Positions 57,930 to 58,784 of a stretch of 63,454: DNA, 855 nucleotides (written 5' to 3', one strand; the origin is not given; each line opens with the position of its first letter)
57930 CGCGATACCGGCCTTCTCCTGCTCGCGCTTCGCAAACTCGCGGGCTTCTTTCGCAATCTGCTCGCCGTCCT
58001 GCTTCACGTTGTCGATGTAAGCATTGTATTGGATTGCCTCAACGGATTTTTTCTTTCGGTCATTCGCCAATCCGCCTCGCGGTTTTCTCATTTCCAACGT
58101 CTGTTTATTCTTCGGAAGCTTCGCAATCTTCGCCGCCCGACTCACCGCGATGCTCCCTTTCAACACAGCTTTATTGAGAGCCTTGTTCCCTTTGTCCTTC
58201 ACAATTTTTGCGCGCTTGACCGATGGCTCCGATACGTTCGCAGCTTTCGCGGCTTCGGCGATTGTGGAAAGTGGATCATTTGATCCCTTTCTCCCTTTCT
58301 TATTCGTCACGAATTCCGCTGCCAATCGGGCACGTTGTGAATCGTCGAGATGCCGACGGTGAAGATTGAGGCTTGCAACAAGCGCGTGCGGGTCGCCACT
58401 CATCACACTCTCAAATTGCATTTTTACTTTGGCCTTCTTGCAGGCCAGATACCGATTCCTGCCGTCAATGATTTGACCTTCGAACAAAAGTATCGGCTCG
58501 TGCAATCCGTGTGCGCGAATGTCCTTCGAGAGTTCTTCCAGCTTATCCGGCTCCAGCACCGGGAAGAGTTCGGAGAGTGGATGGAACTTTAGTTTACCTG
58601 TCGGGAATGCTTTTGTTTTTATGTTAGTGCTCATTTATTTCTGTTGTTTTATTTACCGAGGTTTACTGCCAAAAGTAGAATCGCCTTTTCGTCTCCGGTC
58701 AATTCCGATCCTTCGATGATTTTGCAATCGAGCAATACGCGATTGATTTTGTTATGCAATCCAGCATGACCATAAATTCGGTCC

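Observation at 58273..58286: Five same-orientation copies of a 14-bp double-GATC palindrome spread around the genome, one inside a ParB/HTH gene (parS-like?)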

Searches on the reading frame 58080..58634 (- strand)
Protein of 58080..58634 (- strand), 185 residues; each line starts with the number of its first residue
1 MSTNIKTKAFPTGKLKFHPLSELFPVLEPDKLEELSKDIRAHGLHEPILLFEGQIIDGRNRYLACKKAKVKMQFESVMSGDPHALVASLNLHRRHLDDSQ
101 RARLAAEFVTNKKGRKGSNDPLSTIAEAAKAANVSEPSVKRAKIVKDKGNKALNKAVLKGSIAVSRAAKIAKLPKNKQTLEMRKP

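Call 66: search_dna_similar(query=window:58080-58634:-, collection=phages, mode=protein, max_rows=40, max_evalue=1e-10)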
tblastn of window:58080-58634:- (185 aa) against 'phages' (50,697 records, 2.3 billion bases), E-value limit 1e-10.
Records with a match: 2; places in all: 2; records where one place covers at least 80% of the query: 2.
Best place of each record, by identity: <60% 2.
By first word of the organism name: Acidovorax 1; Caudoviricetes 1.
By host as written in the record: Paracidovorax oryzae 1; - 1.
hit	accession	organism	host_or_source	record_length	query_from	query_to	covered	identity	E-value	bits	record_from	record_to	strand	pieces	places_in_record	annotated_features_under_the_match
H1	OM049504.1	Acidovorax phage AP1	Paracidovorax oryzae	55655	18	185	91%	35.4%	4e-22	98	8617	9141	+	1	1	plasmid replication/partition related protein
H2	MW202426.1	Caudoviricetes sp.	Manatee Spring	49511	15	185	92%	31.3%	4e-17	84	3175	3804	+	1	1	putative chromosome partitioning protein parB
